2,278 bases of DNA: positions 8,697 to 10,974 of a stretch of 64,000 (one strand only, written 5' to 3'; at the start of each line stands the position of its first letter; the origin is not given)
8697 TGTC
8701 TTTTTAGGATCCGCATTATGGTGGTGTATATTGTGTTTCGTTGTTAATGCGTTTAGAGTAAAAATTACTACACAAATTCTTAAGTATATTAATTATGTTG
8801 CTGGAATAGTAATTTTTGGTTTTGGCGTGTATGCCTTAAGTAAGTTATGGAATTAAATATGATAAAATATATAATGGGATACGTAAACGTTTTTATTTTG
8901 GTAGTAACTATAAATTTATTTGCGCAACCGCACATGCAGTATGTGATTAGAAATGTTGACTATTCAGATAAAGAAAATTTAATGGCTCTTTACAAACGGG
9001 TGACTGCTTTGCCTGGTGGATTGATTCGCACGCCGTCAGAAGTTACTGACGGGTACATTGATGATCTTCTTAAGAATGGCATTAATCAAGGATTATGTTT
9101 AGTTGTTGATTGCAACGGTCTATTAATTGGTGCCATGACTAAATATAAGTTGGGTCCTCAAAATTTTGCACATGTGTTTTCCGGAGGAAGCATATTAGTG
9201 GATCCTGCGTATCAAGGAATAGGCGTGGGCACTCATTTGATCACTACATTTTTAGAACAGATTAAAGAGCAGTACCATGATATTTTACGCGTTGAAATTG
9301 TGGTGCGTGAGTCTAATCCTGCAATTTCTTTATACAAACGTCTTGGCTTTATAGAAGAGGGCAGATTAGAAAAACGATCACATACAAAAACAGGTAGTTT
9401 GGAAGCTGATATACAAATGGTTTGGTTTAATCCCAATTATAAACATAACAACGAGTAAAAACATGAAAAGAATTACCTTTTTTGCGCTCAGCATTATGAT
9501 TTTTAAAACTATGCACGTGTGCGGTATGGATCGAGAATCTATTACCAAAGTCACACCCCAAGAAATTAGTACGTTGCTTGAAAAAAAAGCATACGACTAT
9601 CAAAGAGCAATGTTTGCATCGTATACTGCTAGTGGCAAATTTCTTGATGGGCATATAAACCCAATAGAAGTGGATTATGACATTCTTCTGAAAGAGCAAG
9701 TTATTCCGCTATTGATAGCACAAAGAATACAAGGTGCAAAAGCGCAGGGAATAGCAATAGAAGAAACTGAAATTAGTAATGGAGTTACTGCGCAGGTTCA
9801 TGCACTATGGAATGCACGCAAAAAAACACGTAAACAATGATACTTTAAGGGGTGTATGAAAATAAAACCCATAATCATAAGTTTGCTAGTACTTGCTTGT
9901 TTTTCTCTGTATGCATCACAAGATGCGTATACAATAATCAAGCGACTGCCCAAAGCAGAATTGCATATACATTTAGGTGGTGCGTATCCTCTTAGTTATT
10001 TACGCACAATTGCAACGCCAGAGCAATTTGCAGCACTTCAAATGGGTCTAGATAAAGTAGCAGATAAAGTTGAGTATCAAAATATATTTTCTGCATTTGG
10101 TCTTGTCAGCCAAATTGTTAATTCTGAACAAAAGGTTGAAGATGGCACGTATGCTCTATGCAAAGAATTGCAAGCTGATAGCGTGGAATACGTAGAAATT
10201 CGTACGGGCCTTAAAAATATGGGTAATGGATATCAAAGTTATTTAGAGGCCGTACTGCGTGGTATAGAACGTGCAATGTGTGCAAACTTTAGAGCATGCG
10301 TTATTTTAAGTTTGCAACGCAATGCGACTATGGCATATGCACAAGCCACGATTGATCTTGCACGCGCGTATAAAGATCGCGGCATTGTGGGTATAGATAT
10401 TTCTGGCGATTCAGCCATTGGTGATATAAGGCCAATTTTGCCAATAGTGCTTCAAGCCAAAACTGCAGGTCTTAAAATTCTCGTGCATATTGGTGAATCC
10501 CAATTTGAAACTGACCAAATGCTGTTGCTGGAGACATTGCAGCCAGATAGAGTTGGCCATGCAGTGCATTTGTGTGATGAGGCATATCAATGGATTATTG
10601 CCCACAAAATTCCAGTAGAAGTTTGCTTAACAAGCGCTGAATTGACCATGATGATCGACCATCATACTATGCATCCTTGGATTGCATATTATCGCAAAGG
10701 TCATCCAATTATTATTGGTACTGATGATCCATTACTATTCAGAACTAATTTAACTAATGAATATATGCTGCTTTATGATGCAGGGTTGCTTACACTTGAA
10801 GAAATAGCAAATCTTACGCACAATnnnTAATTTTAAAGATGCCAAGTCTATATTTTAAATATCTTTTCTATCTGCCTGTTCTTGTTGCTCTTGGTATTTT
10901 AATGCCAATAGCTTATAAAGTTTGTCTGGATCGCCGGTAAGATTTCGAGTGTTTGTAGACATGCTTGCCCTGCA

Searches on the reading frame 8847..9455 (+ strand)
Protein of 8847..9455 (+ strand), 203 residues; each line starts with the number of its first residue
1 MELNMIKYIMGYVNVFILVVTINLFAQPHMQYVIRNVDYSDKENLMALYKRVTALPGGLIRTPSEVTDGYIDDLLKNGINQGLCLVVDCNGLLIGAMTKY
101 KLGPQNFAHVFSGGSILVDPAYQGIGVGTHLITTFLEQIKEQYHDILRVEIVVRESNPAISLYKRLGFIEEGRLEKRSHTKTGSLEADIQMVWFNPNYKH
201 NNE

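Call 98: search_protein_families(library=pfam, proteins=[window:8847-9455:+], max_evalue=0.001)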
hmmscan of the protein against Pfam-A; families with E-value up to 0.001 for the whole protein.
window:8847-9455:+ (203 aa): 4 families
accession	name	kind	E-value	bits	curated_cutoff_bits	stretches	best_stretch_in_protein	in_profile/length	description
PF13508.13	Acetyltransf_7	-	6.5e-11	42.9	27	1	82-169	3-83/84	Acetyltransferase (GNAT) domain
PF00583.31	Acetyltransf_1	-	7.1e-11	42.9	20.7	1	79-168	27-116/116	Acetyltransferase (GNAT) family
PF13673.13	Acetyltransf_10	-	7.9e-08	32.8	23.6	1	115-177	56-116/128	Acetyltransferase (GNAT) domain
PF08445.16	FR47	-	4.2e-06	27.1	22.1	1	114-170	25-79/86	FR47-like protein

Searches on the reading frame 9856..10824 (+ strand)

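Call 98: search_protein_families(library=pfam, proteins=[window:9856-10824:+], max_evalue=0.001)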
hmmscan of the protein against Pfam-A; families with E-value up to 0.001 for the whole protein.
window:9856-10824:+ (323 aa): 1 family
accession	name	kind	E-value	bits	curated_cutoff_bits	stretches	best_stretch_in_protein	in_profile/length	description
PF00962.28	A_deaminase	-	4.4e-34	118.5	27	1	32-323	1-308/330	Adenosine deaminase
